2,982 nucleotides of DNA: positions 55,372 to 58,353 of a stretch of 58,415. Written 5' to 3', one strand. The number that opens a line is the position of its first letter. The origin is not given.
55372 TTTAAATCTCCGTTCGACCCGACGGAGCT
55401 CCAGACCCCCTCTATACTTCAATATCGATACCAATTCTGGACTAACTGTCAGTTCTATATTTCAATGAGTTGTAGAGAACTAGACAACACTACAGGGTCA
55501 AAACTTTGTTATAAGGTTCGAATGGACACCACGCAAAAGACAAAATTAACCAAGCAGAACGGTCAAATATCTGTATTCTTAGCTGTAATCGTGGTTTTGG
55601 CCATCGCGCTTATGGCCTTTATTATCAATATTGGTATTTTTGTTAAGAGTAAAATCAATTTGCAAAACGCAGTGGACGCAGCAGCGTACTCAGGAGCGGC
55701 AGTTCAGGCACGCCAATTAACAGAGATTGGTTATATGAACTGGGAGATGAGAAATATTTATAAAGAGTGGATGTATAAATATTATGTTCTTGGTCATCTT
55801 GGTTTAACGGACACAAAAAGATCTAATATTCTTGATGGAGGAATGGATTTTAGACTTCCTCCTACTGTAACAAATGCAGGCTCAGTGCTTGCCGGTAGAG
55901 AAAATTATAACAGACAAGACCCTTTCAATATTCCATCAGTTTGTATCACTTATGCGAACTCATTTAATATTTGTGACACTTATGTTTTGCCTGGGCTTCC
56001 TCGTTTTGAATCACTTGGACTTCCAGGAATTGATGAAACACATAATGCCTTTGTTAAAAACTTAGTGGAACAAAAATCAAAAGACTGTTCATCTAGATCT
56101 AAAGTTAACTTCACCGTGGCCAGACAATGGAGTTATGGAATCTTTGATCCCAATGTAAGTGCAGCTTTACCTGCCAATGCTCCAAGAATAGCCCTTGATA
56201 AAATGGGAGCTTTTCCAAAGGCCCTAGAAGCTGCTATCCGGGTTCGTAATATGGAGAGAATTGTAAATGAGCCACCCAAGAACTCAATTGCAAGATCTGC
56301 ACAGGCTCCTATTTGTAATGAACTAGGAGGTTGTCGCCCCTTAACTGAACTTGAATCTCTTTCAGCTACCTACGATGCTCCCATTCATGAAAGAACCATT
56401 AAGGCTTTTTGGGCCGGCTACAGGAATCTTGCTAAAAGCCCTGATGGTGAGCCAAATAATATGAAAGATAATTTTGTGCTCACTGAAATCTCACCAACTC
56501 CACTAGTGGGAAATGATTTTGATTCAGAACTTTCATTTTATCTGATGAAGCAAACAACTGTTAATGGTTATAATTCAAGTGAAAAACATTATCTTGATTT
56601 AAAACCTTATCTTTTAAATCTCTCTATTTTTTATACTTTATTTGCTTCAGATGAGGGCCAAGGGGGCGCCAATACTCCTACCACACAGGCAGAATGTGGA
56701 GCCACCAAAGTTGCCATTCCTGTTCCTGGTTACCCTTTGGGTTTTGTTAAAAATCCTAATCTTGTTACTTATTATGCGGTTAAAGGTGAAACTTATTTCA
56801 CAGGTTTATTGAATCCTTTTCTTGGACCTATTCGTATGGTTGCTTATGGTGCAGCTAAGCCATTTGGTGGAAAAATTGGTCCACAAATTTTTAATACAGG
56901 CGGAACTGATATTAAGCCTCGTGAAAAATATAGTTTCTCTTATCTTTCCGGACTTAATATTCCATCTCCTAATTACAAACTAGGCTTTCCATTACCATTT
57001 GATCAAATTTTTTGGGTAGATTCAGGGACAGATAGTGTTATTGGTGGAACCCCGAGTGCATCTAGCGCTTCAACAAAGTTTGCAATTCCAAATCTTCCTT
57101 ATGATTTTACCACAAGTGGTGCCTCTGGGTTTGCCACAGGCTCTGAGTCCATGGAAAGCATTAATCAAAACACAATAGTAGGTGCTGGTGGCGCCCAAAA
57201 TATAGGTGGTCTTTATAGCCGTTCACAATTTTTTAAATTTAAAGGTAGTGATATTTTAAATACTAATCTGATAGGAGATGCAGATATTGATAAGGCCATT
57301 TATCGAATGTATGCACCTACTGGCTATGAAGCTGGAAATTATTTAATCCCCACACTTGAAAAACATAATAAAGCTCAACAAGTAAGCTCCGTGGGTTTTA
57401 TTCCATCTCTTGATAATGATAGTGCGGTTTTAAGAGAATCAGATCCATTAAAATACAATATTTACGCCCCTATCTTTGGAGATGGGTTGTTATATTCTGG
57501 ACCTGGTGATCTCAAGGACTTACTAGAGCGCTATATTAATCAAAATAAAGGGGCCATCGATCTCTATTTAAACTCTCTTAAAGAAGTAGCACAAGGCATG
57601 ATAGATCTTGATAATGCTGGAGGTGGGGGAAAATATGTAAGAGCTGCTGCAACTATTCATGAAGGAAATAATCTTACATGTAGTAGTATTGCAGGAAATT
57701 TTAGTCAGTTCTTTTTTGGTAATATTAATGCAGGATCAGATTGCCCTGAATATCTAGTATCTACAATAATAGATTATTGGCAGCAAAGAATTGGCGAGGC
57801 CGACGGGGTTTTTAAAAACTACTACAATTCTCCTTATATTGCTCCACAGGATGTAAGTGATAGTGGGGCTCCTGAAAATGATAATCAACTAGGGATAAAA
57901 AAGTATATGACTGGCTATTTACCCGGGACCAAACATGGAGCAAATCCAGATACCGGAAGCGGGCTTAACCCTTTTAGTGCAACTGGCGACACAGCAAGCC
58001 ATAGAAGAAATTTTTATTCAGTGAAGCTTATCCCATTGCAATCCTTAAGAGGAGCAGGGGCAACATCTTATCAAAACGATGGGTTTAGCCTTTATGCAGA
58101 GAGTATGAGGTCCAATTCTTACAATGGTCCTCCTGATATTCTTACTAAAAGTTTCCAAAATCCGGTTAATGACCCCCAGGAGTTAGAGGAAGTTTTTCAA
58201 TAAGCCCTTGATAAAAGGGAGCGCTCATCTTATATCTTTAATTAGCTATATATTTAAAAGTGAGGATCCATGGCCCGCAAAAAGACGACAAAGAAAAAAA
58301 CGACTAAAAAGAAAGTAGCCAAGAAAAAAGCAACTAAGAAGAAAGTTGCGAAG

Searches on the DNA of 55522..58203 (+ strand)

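Call 34: search_rna_families(sources=[L004, L001, L031, L033, L015, L046, L025, L030, L072, L068, L039, L064, L027, L078], threshold=gathering)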
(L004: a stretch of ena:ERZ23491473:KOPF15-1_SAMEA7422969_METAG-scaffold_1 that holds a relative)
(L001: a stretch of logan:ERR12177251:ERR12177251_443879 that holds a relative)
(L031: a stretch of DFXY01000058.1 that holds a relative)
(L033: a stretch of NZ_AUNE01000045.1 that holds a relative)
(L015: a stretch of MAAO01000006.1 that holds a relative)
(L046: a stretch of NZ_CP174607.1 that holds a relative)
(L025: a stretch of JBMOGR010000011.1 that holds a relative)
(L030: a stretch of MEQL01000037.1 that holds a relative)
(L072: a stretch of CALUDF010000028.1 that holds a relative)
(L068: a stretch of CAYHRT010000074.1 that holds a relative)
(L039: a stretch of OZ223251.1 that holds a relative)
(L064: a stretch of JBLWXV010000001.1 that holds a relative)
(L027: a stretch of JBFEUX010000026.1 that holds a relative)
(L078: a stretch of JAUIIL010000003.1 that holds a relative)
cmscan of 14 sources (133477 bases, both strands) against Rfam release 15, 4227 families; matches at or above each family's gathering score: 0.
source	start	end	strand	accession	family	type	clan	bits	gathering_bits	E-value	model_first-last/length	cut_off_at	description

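Call 59: build_rna_model(alignment_id=A7, structure=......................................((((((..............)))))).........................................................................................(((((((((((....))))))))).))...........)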
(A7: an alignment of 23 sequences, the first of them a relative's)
Model R2 built from alignment A7 (23 sequences, 191 columns); structure: as given.
model positions 170; base pairs 17; branch points 1; effective number of sequences 5.53; information 0.59 bits per position. Calibrated on 0.2 Mb of random sequence (short: E-values are rough).
structure used (alignment columns):
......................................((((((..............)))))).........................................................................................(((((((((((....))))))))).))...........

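Call 60: search_with_rna_model(model_id=R2, sources=[window, L001, L002, L004, L006, L007, L008, L009, L010, L011, L012, L013, L014, L015, L016, L017, L018, L019, L020, L021, L022, L023, L024, L025, L026, L027, L028, L029, L030, L031, L032, L033, L034, L035, L036, L037, L038, L039, L040, L041, L042, L043, L044, L045, L046, L047, L048, L049, L050, L051, L052, L053, L054, L055, L056, L057, L058, L059, L060, L061, L062, L063, L064, L065, L066, L067, L068, L069, L070, L071, L072, L073, L074, L075, L076, L077, L078, L079, L080, L081, L082, L083, L084, L085], max_evalue=0.1, make_alignment=true)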
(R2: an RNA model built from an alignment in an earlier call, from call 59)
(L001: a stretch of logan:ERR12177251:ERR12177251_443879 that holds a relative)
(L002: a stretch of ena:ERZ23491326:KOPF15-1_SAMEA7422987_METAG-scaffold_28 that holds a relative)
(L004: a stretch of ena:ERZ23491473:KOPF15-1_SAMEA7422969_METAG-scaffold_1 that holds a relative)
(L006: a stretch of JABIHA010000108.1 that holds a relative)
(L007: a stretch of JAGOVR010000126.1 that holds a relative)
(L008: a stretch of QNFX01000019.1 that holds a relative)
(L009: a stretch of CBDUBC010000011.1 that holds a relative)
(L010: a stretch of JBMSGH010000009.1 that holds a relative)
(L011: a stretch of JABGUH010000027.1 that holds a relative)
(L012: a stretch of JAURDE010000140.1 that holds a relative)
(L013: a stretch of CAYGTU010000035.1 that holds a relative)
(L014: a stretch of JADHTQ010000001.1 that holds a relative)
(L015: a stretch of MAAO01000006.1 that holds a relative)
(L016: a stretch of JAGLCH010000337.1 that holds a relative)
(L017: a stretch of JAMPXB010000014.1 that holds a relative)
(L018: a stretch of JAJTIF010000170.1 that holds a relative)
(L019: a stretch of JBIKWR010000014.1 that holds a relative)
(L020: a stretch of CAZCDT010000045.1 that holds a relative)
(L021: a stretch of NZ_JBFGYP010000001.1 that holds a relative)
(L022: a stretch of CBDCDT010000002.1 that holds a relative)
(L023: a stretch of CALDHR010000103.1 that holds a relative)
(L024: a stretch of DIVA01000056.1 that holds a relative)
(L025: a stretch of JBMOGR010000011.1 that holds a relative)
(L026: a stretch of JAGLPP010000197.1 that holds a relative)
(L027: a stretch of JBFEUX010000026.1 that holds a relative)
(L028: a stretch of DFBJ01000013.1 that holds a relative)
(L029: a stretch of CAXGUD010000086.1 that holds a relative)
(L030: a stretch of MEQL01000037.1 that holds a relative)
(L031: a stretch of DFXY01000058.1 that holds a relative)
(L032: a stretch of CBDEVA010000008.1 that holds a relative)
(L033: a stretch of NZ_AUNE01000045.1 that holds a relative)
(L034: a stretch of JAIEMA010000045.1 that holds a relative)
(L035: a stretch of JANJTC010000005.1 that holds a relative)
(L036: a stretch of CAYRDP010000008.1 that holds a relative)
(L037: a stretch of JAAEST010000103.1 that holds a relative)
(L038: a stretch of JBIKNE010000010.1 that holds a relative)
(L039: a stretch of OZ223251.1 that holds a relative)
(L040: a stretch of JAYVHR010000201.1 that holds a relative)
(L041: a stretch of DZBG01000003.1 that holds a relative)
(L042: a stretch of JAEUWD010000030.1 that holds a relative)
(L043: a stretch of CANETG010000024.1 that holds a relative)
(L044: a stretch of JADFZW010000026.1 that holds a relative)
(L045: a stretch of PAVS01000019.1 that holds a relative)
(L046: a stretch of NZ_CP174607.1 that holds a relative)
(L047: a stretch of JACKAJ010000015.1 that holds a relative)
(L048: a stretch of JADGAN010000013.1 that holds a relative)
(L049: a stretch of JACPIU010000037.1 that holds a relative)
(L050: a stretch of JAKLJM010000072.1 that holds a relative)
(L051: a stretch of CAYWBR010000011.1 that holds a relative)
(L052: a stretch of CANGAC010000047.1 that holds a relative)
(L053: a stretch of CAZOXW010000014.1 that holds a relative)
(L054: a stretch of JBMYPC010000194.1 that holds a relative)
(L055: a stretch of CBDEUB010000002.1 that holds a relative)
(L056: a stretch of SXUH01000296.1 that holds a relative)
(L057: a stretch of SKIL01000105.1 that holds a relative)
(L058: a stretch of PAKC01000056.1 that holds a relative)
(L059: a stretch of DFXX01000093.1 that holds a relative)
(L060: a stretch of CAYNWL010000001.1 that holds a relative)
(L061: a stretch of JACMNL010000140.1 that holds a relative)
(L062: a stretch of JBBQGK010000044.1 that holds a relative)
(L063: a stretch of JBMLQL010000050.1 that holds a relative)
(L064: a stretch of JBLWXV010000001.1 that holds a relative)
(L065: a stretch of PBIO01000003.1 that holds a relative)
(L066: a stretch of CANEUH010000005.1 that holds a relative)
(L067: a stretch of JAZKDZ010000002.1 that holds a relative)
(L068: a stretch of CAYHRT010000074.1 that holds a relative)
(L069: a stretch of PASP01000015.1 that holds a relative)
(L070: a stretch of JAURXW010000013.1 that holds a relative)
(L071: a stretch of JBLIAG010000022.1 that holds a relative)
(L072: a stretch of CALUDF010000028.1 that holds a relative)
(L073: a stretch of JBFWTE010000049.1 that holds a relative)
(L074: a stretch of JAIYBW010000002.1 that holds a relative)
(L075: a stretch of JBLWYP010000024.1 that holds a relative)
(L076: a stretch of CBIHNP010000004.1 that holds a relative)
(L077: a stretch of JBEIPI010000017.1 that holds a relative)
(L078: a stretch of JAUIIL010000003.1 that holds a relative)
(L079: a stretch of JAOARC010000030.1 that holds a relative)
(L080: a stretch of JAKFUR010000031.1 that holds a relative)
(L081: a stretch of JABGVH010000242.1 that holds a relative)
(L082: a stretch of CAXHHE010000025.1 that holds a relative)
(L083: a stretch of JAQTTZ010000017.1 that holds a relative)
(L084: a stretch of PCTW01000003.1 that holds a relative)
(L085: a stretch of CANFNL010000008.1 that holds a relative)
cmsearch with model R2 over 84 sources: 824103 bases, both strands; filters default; matches with E-value up to 0.1: 70.
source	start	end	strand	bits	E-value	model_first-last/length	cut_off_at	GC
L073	3749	3917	-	167.9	2.3e-47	1-170/170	no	0.47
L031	3761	3932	-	167.5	3.1e-47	1-170/170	no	0.49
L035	3761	3932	-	167.5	3.1e-47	1-170/170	no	0.49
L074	3747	3915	-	166.3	6.9e-47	1-170/170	no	0.47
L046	3782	3951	-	165.4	1.3e-46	1-170/170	no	0.48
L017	2508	2678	-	161.7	1.6e-45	1-170/170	no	0.49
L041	3747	3916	-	161.1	2.4e-45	1-170/170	no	0.46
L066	3749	3916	-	158.4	1.5e-44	1-170/170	no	0.52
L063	3756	3925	-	157.7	2.4e-44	1-170/170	no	0.46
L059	3783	3952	-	155.2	1.3e-43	1-170/170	no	0.51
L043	3747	3916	-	153.7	3.6e-43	1-170/170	no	0.51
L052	3747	3917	-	152.1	1.1e-42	1-170/170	no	0.5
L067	3756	3925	-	150.2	3.8e-42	1-170/170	no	0.5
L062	3777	3943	-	148.5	1.2e-41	1-170/170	no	0.44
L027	3730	3883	-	133.4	3.4e-37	1-170/170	no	0.42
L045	3743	3901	-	128.8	7.7e-36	1-170/170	no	0.43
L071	427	581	-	127.3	2.2e-35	1-170/170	no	0.41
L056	3135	3304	-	120.4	2.3e-33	1-170/170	no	0.53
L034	3809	3981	-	120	3.1e-33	1-170/170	no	0.56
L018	3093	3264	-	119.4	4.6e-33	1-170/170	no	0.56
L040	1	145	-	113.9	2e-31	1-145/170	3'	0.5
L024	3798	3969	-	113.3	3e-31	1-170/170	no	0.55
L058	3736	3892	-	111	1.4e-30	1-170/170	no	0.48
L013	3753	3909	-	111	1.4e-30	1-170/170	no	0.45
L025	3676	3849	-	110.9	1.5e-30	1-170/170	no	0.49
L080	3789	3963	-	108.7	6.8e-30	1-170/170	no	0.61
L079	3747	3909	-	98.9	5.1e-27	1-170/170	no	0.41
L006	3748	3929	-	95.2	6.4e-26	1-170/170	no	0.46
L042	3712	3877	-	83.7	1.5e-22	1-170/170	no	0.5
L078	3729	3910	-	83.5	1.8e-22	1-170/170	no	0.48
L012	3697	3871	-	80.4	1.4e-21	1-170/170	no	0.51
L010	3696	3870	-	79.6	2.5e-21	1-170/170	no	0.49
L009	3640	3814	-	72.2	3.9e-19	1-170/170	no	0.51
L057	783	963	-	70.5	1.2e-18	1-170/170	no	0.53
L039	3761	3934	-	68.8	3.7e-18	1-170/170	no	0.43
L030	3664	3832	-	68.6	4.4e-18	1-170/170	no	0.44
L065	3691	3866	-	65.7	3.2e-17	1-170/170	no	0.48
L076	3721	3898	-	63.8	1.2e-16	1-170/170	no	0.47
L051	3705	3888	-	62.6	2.6e-16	1-170/170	no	0.48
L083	3708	3883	-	61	7.4e-16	1-170/170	no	0.45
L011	3673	3859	-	58.3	4.7e-15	1-170/170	no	0.43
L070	1309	1482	-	58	5.8e-15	1-170/170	no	0.47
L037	3694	3879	-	56.3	1.9e-14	1-170/170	no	0.47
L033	3677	3854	-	55.4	3.4e-14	1-170/170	no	0.5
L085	3704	3879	-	52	3.3e-13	1-170/170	no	0.47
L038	1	78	-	51.6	4.5e-13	1-75/170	3'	0.51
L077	3727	3901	-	49.8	1.5e-12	1-170/170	no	0.47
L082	3726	3901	-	47.4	7.6e-12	1-170/170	no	0.47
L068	3630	3804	-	47.2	8.9e-12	1-170/170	no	0.57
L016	1269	1439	-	47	1e-11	1-170/170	no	0.49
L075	3629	3814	-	46.2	1.8e-11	1-170/170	no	0.51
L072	1265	1440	-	45.4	3.1e-11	1-170/170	no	0.47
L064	3731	3927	-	44.6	5.3e-11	1-170/170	no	0.55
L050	2954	3135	-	42.5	2.1e-10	1-170/170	no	0.52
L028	3650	3826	-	42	3e-10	1-170/170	no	0.48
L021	3650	3826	-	41.5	4.3e-10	1-170/170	no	0.47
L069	3635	3821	-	41.2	5.3e-10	1-170/170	no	0.47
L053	3713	3893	-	40.4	9.2e-10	1-170/170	no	0.42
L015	3678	3855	-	39.9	1.3e-09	1-170/170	no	0.44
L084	3704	3887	-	39.5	1.7e-09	1-170/170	no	0.53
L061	3720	3902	-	38.7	2.8e-09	1-170/170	no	0.48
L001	2546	2727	-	33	1.4e-07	1-170/170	no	0.44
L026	2224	2402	-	31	5.3e-07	1-170/170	no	0.39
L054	1409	1609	-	27.4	6.1e-06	1-170/170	no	0.47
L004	2728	2916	-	26.1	1.5e-05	1-170/170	no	0.47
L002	2734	2906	-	23.7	7.4e-05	1-170/170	no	0.46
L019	3717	3877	-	16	0.014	1-170/170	no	0.48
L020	2989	3069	-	14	0.053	1-170/170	no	0.4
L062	3755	3815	+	13.6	0.07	99-159/170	no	0.52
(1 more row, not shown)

Alignment A8: 70 matches aligned to the model, 308 columns, each read 5' to 3' on its own strand. Consensus structure (alignment columns), stored with it:
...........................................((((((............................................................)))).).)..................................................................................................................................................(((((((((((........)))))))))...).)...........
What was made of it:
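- On Repetitive extragenic element (REP/MITE): One credible copy per locus in the window and in 83 loci of about 10 kb (call 60).
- The element is present in 68 of 84 sources searched (the window and 83 loci), always in one orientation (call 60).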

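Call 69: search_with_rna_model(model_id=R2, sources=[L086, L087, L088, L089, L090, L091, L092, L093, L094, L095, L096, L097, L098, L099, L100, L101, L102, L103, L104, L105, L106, L107, L108, L109, L110, L111, L112, L113, L114, L115, L116, L117, L118, L119, L120, L121, L122, L123, L124, L125, L126, L127, L128, L129, L130, L131, L132, L133, L134, L135, L136, L137, L138, L139, L140, L141, L142, L143, L144, L145, L146, L147, L148, L149, L150, L151, L152, L153, L154, L155, L156, L157, L158, L159, L160, L161, L162, L163, L164, L165], max_evalue=0.01, make_alignment=true)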
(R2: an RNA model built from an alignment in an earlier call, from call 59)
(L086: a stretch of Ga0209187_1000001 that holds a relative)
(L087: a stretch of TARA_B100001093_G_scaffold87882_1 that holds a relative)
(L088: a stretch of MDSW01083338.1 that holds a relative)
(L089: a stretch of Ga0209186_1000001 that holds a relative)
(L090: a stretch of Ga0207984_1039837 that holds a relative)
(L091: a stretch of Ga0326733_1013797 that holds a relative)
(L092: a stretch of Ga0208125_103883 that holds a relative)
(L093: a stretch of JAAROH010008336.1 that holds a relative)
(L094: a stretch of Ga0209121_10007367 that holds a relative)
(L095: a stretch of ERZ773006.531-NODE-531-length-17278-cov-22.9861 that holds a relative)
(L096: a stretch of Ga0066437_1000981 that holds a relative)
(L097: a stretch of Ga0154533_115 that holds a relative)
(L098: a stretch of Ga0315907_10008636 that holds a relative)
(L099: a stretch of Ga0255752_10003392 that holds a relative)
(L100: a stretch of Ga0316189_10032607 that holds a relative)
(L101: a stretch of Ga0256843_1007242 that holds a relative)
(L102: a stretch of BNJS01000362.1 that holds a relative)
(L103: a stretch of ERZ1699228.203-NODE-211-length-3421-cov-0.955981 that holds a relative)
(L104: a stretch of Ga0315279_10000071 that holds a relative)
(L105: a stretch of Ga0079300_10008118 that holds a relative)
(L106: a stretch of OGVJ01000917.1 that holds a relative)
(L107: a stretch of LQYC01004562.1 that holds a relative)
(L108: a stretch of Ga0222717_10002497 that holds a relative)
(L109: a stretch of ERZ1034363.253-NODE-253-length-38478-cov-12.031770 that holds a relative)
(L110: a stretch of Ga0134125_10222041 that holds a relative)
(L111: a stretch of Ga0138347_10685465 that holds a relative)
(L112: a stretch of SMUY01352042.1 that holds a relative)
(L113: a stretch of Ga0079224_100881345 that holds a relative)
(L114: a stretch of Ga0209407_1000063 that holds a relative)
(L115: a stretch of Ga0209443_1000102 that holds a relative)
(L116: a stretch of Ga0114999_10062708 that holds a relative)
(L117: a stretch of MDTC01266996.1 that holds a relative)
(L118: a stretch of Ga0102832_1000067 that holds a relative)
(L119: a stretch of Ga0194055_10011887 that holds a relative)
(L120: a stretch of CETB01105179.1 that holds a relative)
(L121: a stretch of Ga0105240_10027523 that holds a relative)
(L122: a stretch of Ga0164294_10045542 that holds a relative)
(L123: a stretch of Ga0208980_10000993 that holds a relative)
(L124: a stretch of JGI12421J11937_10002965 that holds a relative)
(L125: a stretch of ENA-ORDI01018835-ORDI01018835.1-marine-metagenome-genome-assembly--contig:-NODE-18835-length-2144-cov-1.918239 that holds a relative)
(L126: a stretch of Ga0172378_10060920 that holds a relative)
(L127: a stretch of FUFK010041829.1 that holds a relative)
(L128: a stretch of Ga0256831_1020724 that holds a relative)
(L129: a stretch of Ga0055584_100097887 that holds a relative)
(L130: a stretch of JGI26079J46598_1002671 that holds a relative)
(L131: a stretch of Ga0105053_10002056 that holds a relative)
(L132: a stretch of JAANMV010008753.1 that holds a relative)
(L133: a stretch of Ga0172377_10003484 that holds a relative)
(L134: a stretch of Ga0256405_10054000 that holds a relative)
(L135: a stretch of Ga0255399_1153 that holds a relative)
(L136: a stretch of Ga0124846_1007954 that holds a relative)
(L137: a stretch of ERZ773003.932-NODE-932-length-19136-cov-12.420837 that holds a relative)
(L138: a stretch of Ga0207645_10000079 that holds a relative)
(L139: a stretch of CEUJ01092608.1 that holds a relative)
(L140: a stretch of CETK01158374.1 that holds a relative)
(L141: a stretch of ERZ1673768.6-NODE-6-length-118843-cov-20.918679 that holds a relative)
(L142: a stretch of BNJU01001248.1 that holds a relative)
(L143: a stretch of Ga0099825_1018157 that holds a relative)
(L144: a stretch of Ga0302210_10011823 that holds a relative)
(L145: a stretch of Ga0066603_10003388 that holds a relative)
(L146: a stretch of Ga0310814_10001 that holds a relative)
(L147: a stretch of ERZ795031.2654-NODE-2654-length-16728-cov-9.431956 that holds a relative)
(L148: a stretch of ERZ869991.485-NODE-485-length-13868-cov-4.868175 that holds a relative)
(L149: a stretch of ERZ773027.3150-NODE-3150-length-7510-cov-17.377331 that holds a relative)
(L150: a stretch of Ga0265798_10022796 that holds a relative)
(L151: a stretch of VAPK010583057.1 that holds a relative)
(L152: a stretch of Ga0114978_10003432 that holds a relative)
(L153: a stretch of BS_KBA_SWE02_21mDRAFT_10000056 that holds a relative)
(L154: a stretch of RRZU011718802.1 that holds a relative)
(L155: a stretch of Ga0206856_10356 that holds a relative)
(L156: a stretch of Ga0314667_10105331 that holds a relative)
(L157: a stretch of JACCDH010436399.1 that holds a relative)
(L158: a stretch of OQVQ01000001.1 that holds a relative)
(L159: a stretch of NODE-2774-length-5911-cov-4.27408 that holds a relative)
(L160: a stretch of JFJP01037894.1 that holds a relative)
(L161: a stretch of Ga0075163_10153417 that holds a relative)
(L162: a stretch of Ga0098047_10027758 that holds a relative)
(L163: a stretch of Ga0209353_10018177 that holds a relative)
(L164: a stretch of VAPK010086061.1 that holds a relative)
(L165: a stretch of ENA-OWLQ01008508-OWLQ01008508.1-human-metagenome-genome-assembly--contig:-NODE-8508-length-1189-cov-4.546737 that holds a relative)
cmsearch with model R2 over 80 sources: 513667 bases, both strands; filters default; matches with E-value up to 0.01: 66.
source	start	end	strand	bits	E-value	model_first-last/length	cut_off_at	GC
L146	2961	3129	+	169.7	4.3e-48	1-170/170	no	0.47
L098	9532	9701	+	158.2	1e-44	1-170/170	no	0.49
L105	2544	2713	+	154.4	1.4e-43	1-170/170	no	0.49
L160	8984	9153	+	147.1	2e-41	1-170/170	no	0.49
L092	2036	2205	+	146.2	3.7e-41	1-170/170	no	0.5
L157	756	927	+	145.5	5.9e-41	1-170/170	no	0.45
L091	2033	2206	-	132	5.7e-37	1-170/170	no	0.48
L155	5013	5059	-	30.3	5.1e-07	1-170/170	no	0.23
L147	4666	4720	+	29.9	7e-07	1-170/170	no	0.33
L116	2618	2666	-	26.4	7.4e-06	1-170/170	no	0.29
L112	1075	1115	-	25.6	1.3e-05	1-170/170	no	0.22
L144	1145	1187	+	25.1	1.8e-05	1-170/170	no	0.19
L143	1433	1507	+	25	1.9e-05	1-170/170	no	0.4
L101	3643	3699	-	24.3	3e-05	1-170/170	no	0.37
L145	1074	1128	+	23.5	5.5e-05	1-170/170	no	0.4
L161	1691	1736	+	22.9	8e-05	1-170/170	no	0.3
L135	3000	3038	+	22.8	8.4e-05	1-170/170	no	0.26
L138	8972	9024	+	22.5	0.00011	1-170/170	no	0.34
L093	3172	3231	+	22.4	0.00012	1-170/170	no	0.28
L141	1458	1517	+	22.4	0.00012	1-170/170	no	0.28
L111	3372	3444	-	22.1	0.00013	1-170/170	no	0.4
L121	2176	2228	-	22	0.00015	1-170/170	no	0.3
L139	1107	1148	+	21.7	0.00019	1-170/170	no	0.24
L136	1720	1763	-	21.6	0.00019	1-170/170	no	0.39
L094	4119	4169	-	21.5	0.0002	1-170/170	no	0.33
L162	196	239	+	21.4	0.00023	1-170/170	no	0.25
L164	3329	3381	+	20.9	0.00032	1-170/170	no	0.36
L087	5097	5138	+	20.8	0.00033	1-170/170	no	0.29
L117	4290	4331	-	20.8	0.00033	1-170/170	no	0.29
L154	7940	8010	-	20.7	0.00035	1-170/170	no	0.37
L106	2715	2765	+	20.7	0.00035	1-170/170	no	0.39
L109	331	381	-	20.7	0.00035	1-170/170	no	0.39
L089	1425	1515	+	20.7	0.00036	1-170/170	no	0.38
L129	93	126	-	20.7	0.00036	1-170/170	no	0.38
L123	10930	10998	-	20.6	0.00039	1-170/170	no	0.45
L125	350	399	+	20.5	0.00041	1-170/170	no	0.42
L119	4237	4284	-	20.3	0.00046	1-170/170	no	0.31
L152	9865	9912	+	20.3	0.00046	1-170/170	no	0.31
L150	13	46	+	20.1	0.00052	1-170/170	no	0.41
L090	229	306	-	20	0.00059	1-170/170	no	0.36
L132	3836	3901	-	19.9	0.00063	1-170/170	no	0.39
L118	3398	3465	+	19.8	0.00065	1-170/170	no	0.38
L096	2797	2862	-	19.4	0.00085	1-170/170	no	0.39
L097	12991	13056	+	19.2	0.00096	1-170/170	no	0.41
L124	6243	6312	-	19.1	0.0011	1-170/170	no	0.32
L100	1051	1114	+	19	0.0011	1-170/170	no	0.36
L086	4698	4748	-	18.8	0.0013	1-170/170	no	0.39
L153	6934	6999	-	18.8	0.0013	1-170/170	no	0.36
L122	3021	3063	+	18.8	0.0013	1-170/170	no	0.37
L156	598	670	-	18.7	0.0014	1-170/170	no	0.32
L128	1060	1101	+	18.6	0.0015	1-170/170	no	0.4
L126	207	250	-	18.4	0.0017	1-170/170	no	0.41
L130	896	946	+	18.4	0.0017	1-170/170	no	0.37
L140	5983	6033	-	18.1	0.0021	1-170/170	no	0.39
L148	3924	3995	+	18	0.0022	1-170/170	no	0.26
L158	2710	2781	+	18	0.0022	1-170/170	no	0.26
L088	4422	4461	+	17.7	0.0028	1-170/170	no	0.32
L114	1968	2029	-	17.6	0.0029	1-170/170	no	0.32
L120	1009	1074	-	17.6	0.003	1-170/170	no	0.41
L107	10142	10209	-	17.6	0.003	1-170/170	no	0.5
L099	253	296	-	17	0.0044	1-170/170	no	0.39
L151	874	919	-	16.9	0.0047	1-170/170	no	0.41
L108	1965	2014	-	16.7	0.0053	1-170/170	no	0.38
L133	1951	2002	-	16.3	0.0072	1-170/170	no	0.31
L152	8108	8152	+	16.1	0.008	1-170/170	no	0.36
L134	2327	2361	-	15.8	0.0099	1-170/170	no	0.2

Alignment A9: 66 matches aligned to the model, 233 columns, each read 5' to 3' on its own strand. Consensus structure (alignment columns), stored with it:
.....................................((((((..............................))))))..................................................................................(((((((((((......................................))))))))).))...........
